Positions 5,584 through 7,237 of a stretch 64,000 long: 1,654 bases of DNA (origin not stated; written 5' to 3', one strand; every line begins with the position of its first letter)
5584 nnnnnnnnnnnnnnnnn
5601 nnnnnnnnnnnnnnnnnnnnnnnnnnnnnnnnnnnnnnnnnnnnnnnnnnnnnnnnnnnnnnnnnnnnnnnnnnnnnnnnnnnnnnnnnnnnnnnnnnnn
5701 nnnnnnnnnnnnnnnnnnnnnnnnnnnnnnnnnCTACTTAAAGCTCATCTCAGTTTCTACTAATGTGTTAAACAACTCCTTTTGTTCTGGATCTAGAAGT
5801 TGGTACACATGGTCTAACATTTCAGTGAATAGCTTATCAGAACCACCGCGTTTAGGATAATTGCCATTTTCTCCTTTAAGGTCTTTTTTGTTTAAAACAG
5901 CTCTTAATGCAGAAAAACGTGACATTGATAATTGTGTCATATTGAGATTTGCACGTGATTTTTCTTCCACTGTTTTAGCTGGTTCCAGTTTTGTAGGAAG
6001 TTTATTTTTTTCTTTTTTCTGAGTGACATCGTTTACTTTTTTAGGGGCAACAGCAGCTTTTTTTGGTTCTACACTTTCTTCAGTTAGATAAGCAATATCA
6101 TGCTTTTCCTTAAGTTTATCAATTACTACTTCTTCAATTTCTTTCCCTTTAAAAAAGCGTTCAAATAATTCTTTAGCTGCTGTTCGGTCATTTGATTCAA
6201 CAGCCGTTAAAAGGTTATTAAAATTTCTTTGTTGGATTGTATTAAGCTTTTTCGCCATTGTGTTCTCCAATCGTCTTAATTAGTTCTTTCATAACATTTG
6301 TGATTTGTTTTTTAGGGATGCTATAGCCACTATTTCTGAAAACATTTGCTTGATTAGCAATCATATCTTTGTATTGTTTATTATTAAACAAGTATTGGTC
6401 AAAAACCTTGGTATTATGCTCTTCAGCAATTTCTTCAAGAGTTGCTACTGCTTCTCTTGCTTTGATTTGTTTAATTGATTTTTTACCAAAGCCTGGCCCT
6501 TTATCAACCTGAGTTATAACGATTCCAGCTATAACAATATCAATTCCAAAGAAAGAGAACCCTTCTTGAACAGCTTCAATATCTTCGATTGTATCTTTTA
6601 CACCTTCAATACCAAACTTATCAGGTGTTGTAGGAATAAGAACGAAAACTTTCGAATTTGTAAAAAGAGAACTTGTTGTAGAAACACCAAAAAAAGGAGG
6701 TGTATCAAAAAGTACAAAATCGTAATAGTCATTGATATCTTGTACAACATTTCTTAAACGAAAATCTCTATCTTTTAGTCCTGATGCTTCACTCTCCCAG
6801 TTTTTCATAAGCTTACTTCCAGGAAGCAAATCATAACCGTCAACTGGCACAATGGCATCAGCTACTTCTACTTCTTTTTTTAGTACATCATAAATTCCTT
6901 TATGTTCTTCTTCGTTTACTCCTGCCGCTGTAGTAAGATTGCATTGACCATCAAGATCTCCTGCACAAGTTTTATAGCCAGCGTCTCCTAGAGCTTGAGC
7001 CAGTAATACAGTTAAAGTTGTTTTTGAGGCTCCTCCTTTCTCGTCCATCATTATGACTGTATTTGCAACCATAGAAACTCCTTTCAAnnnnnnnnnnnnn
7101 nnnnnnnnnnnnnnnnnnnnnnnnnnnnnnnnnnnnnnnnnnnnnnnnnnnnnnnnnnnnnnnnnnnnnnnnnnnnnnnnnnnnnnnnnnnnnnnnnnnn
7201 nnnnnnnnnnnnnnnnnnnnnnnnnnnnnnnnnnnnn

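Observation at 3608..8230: Complete plasmid-like theta replication and partition module (Rep_3/DnaD initiator, ten 21-22-bp iterons, ParAB, centromere-like repeat field)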

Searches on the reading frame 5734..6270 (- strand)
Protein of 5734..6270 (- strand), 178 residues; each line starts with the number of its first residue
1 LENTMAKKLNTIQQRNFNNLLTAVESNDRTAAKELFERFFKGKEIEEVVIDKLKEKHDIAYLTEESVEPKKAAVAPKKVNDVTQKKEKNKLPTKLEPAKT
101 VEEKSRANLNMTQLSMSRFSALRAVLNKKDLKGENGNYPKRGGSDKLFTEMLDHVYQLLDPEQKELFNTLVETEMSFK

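Call 3: search_protein_families(library=pfam, proteins=[window:5734-6270:-], max_evalue=0.01)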
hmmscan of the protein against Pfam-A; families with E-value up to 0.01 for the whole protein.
window:5734-6270:- (178 aa): 2 families
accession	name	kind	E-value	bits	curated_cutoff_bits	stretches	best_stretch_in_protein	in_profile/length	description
PF07813.17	LTXXQ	-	0.0019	19.3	24.3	0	147-170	76-99/100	LTXXQ motif family protein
PF10169.15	LLPH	-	0.0075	17.3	25.7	0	50-140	24-101/127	LLP homolog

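Call 30: find_homologous_proteins(query=window:5737-6258:-, max_evalue=0.001)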
Query seq(174 aa) (174 aa): 21 proteins with E <= 0.001 among 107 candidates.
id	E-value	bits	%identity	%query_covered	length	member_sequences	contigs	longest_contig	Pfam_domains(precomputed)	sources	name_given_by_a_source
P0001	1.5e-93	329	93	100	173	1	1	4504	-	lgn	-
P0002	1.5e-91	323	90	100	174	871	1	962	-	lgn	-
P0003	9.5e-91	320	90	100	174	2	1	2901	-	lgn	-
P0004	1.2e-90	320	89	100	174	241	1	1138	-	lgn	-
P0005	3.1e-90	318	89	100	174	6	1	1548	-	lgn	-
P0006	6.0e-84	298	87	100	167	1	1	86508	-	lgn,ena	-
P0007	4.7e-82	292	89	91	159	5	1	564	-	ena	-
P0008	4.6e-80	285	84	100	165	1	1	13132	-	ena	-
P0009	3.5e-79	282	84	100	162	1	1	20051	-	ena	-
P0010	9.8e-74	265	91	81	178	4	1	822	-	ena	-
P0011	1.9e-73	264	79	100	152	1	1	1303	-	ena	-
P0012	4.9e-68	246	88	79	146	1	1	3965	-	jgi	-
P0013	3.6e-66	240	76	100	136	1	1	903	-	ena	-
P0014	3.2e-61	224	98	66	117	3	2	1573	-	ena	-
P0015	1.4e-60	222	90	72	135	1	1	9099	-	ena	-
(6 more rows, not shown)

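Call 36: search_protein_families(library=ncbifam, proteins=[window:5737-6258:-], max_evalue=0.1)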
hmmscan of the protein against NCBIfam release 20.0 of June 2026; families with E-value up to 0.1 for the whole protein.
window:5737-6258:- (174 aa): 2 families
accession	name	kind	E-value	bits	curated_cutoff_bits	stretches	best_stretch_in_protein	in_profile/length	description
NF045977.1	MAG0770_fam_LP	subfamily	0.051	12.7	100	1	5-111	46-152/377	MAG0770 family lipoprotein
NF047973.1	CtxProtCheTAlpha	equivalog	0.053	13.6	200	1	40-80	15-54/130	chemotaxis protein CheT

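Call 38: search_protein_families(library=pfam, proteins=[window:5737-6258:-], max_evalue=10)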
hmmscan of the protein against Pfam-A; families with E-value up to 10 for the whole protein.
window:5737-6258:- (174 aa): 2 families
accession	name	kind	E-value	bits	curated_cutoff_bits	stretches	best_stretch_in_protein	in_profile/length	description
PF07813.17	LTXXQ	-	0.0016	19.6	24.3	1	143-166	76-99/100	LTXXQ motif family protein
PF10169.15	LLPH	-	0.0084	17.1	25.7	1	46-136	24-101/127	LLP homolog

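Call 39: predict_structure(alignment_id=A1)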
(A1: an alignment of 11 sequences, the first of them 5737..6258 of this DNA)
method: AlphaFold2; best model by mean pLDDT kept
length: 174 residues; sequences in the alignment: 11
mean_pLDDT: 58.1   pTM: 0.33
mean pLDDT of the five models: 58.1, 57.6, 53.8, 52.9, 52.1
residues with pLDDT >= 90: 0; 70-90: 55; 50-70: 34; < 50: 85
segments of 3 or more residues with pLDDT < 50: 62-117, 119-142, 171-174
pLDDT, mean of each block of 10 residues (from residue 1): 74 87 85 85 83 75 42 38 39 41 43 46 46 42 53 60 57 36
secondary structure, 60 per line:
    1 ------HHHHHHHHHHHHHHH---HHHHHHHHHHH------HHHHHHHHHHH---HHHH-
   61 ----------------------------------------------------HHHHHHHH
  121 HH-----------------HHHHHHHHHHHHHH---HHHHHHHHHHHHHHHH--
elements in order: H7-21 H25-35 H42-52 H56-59 H113-122 H140-153 H157-172

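Call 40: search_protein_representatives(protein=window:5737-6258:-)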
Query: 174 residues. Proteins with E-value up to 0.001 (for the whole library): 13; up to 1e-10: 10; up to 1e-30: 4. The best 13 are listed.
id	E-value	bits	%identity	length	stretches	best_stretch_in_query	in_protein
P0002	4.7e-92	322.5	90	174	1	1-174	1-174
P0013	1.2e-66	240.0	96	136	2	1-105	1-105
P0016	2.8e-56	206.3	90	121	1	1-116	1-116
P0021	2.2e-34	135.3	80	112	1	1-87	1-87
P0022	2.3e-22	96.2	44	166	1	5-138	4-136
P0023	7.8e-18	81.5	75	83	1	29-91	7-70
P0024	9.8e-18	81.2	94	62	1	1-47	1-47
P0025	8.2e-17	78.2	92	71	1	80-128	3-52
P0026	3.4e-15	73.0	93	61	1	1-43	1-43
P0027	4.2e-15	72.6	74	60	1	107-160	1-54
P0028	2.2e-07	47.6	85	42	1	1-33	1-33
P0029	2.2e-06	44.3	51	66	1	33-85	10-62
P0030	1.3e-04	38.6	29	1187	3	41-139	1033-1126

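Call 42: find_encoding_contigs(protein=P0022, flank=6000, max_places=4)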
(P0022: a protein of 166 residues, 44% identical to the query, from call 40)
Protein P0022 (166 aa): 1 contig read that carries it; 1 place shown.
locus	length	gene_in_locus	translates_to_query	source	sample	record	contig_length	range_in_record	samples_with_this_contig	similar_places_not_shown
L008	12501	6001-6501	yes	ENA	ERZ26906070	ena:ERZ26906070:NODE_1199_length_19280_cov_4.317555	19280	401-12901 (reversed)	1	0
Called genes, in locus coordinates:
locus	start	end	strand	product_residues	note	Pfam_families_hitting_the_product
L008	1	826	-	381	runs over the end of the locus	-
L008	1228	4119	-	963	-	PF10412:TrwB_AAD_bind (faint), PF12696:TraG-D_C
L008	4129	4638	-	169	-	-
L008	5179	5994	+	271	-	PF01656:CbiA, PF10609:ParA (faint), PF13614:AAA_31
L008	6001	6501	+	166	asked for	-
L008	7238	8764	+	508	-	-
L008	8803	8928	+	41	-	-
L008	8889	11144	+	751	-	PF01637:ATPase_2 (faint), PF13191:AAA_16 (weak), PF00004:AAA (weak), PF13238:AAA_18 (faint), PF13245:AAA_19 (faint), PF13401:AAA_22 (faint), PF07724:AAA_2 (weak)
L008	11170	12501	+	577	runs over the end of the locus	?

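Call 45: search_protein_families(library=pfam, proteins=[L008:7238-8764:+, L008:5179-5994:+, L008:4129-4638:-], max_evalue=0.01)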
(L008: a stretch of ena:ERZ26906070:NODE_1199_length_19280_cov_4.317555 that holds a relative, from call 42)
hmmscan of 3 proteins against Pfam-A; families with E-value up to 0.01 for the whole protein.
L008:7238-8764:+ (508 aa): 2 families
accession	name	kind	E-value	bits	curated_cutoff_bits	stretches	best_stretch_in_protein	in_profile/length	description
PF07261.16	DnaB_2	-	0.00019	21.5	22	1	350-402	17-72/74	Replication initiation and membrane attachment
PF21205.3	Rep3_C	-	0.00033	21.3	21.1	1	247-291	22-59/59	Initiator Rep protein, WH2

L008:5179-5994:+ (271 aa): 4 families
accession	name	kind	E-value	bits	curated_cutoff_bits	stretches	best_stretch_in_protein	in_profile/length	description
PF13614.12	AAA_31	-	6.3e-33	114.6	27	1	6-171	4-170/177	AAA domain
PF01656.29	CbiA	-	1.3e-13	51.4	25.4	1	6-206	1-103/125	CobQ/CobB/MinD/ParA nucleotide binding domain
PF10609.15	ParA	-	1.4e-05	25.1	27.1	1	6-41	6-41/246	NUBPL iron-transfer P-loop NTPase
PF09140.17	MipZ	-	0.00023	21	20.7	1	5-79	2-75/262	ATPase MipZ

L008:4129-4638:- (169 aa): 0 families

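Call 63: fold_search(model_id=the predicted structure, library=pdb)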
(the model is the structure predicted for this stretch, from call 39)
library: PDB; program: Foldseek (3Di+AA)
matches with E <= 10: 11; with E <= 0.001: 0
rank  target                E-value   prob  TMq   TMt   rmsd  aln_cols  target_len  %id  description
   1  3b0p_A                5.0e+00  0.08  0.17  0.11   5.6        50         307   18  tRNA-dihydrouridine synthase from Thermus thermophilus (released 2011-12-14)
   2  5xw7_A                8.2e+00  0.10  0.18  0.13   8.8        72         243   11  Crystal structure of the flexible tandem repeat domain of bacterial cellulose synthase subunit C (released 2017-11-01)
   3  9soi_B                8.7e+00  0.11  0.20  0.27  11.2        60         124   15  CTLH-CRA domains of Maea-Twa1 mutant (A125G, Q126R, T127del, Q128E, A130Q, M143L, E144Q, L147F, A148S, F152Y and F160V (released 2026-02-18)
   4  6ejn_A                8.7e+00  0.09  0.16  0.11   8.2        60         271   12  The KLC2 TPR domain bound to the JIP3 leucine zipper domain (released 2018-09-05)
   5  3pub_A                9.8e+00  0.15  0.20  0.15   2.3        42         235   21  Crystal structure of the Bombyx mori low molecular weight lipoprotein 7 (Bmlp7) (released 2011-06-01)
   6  4mbq_A                9.8e+00  0.14  0.20  0.59   3.2        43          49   12  TPR3 of FimV from P. aeruginosa (PAO1) (released 2014-08-20)
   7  4mbq_B                9.8e+00  0.14  0.20  0.58   3.2        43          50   12  TPR3 of FimV from P. aeruginosa (PAO1) (released 2014-08-20)
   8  9hmf_K                9.8e+00  0.14  0.19  0.05   3.5        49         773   16  Periplasmic scaffold of the Campylobacter jejuni flagellar motor (alpha carbon trace) (released 2024-12-25)
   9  2nxp_C                9.8e+00  0.11  0.20  0.24   7.4        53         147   17  Structure of NTD2 domain of the human TAF5 subunit of TFIID (released 2007-01-09)
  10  2nxp_A                9.8e+00  0.10  0.20  0.23   7.6        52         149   15  Structure of NTD2 domain of the human TAF5 subunit of TFIID (released 2007-01-09)
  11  7edx_E                9.8e+00  0.10  0.20  0.07   6.5        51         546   18  p53-bound TFIID-based core PIC on HDM2 promoter (released 2021-05-05)

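Call 75: search_solved_structures(query=A1, max_evalue=10, show_alignments=0)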
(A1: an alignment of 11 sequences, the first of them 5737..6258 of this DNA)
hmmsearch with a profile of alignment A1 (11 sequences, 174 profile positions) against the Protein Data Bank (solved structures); distinct sequences matched with E-value up to 10: 2.
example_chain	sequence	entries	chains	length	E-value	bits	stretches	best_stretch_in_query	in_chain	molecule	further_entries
8fmw_M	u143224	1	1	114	0.33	14.3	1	65-127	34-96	30S ribosomal protein S13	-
4hb1_A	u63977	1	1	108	1.6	12.1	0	125-159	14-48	DHP1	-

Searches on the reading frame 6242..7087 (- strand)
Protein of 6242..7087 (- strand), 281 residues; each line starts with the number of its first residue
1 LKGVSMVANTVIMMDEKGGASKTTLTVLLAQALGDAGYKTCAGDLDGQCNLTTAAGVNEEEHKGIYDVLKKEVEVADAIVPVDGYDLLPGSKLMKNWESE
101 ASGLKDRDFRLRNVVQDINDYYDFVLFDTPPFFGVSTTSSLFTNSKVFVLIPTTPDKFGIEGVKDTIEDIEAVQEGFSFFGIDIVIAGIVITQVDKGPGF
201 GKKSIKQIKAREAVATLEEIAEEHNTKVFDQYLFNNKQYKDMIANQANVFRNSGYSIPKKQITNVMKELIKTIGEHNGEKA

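Call 3: search_protein_families(library=pfam, proteins=[window:6242-7087:-], max_evalue=0.01)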
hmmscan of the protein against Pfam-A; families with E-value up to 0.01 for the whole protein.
window:6242-7087:- (281 aa): 5 families
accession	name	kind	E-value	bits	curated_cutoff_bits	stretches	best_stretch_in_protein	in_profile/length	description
PF13614.12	AAA_31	-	4.7e-34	118.3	27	1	10-175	3-169/177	AAA domain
PF01656.29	CbiA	-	3.2e-15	56.6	25.4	1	13-222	3-111/125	CobQ/CobB/MinD/ParA nucleotide binding domain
PF09140.17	MipZ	-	1.4e-06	28.2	20.7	1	10-130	2-108/262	ATPase MipZ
PF06564.18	CBP_BcsQ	-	3.1e-05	24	21.3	1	16-149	9-144/234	Cellulose biosynthesis protein BcsQ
PF10609.15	ParA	-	6.8e-05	22.8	27.1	1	7-220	2-209/246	NUBPL iron-transfer P-loop NTPase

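Call 35: search_solved_structures(query=window:6242-7072:-, max_evalue=0.001)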
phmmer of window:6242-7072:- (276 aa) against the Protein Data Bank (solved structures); distinct sequences matched with E-value up to 0.001: 25.
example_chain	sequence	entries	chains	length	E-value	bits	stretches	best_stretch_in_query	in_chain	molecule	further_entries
8ray_B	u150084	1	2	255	1e-17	67.5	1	5-205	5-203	ParA family protein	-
1wcv_1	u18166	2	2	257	4.5e-16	62.1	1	6-191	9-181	SEGREGATION PROTEIN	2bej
2bek_A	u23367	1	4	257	5.9e-15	58.4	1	6-191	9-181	SEGREGATION PROTEIN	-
6iub_A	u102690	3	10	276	7.1e-13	51.6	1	3-170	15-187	SpoOJ regulator (Soj)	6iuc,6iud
1g3q_A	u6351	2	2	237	8.1e-13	51.4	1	7-151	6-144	CELL DIVISION INHIBITOR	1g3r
8jmj_A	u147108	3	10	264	8.2e-12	48.1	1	3-170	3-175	SpoOJ regulator (Soj)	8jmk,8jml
5if9_A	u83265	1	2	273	8.3e-12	48.1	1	5-170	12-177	Cobyrinic Acid a,c-diamide synthase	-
3k9g_A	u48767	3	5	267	1e-11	47.9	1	8-158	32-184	PF-32 protein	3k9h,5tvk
4pfs_A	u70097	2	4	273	1e-11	47.8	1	7-170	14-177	Cobyrinic Acid a,c-diamide synthase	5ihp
1ion_A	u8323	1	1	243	2.8e-10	43.1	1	7-150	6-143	PROBABLE CELL DIVISION INHIBITOR MIND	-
6noo_A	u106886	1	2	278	5.6e-10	42.1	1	5-260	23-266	Maintenance of carboxysome positioning A protein, MCDA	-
6non_A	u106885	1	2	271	6.9e-10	41.8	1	5-259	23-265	Cobyrinic acid ac-diamide synthase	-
6nop_B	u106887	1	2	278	7.2e-09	38.5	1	5-260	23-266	Cobyrinic acid ac-diamide synthase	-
7dut_A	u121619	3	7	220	6.3e-07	32.1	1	6-174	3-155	SOJ protein (Soj)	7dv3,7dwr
4jlv_A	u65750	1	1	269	1.7e-06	30.7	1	6-140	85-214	C-terminal fragment of Membrane protein CapA1, Putative uncharacterized protein capB1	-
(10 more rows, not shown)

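Call 36: search_protein_families(library=ncbifam, proteins=[window:6242-7072:-], max_evalue=0.1)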
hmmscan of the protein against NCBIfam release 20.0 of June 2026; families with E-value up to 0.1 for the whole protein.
window:6242-7072:- (276 aa): 15 families
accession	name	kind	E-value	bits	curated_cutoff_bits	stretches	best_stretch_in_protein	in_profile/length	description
TIGR03453.1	partition_RepA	equivalog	5.5e-17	61.7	348.45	1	6-146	107-264/387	plasmid partitioning protein RepA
NF041546.1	ParA_partition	equivalog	1.4e-16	60.7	180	2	7-59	3-55/203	ParA family partition ATPase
TIGR01969.1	minD_arch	subfamily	5.1e-13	48.8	201.75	1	6-205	3-187/251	cell division ATPase MinD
NF041283.1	PrgP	equivalog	2.5e-11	43.4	400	1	4-188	3-193/297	ParA superfamily DNA segregation protein PrgP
TIGR01968.1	minD_bact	equivalog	1.9e-10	40.6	212.9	1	5-268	3-257/261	septum site-determining protein MinD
NF010443.0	PRK13869.1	subfamily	2.7e-10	39.6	446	1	7-144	125-279/405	plasmid-partitioning protein RepA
TIGR01007.1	eps_fam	subfamily_domain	1.1e-08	34.8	108.05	1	9-176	23-184/204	polysaccharide biosynthesis tyrosine autokinase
TIGR03371.1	cellulose_yhjQ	equivalog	1.4e-06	28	157.85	1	4-150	2-148/246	cellulose biosynthesis protein BcsQ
TIGR03018.1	pepcterm_TyrKin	hypoth_equivalog_domain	8.8e-05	21.9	230.65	1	55-167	87-198/207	XrtA-associated tyrosine autokinase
NF007350.0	PRK09841.1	equivalog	0.00015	20.1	1248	1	17-165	545-685/726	tyrosine-protein kinase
NF041136.1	MrpORP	equivalog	0.00021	20.7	450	1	2-41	4-43/365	iron-sulfur cluster carrier protein MrpORP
NF008568.0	PRK11519.1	equivalog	0.0023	16.2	1068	1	52-133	574-652/720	tyrosine-protein kinase Wzc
NF047398.1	AAA_KGGVGR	domain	0.0031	17.9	90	0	6-42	5-41/190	KGGVGR-motif variant AAA ATPase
NF010259.0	PRK13705.1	equivalog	0.0094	14.9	725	1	8-150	111-266/388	plasmid-partitioning protein SopA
NF008079.0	PRK10818.1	equivalog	0.036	13.4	508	1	3-125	2-122/270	septum site-determining protein MinD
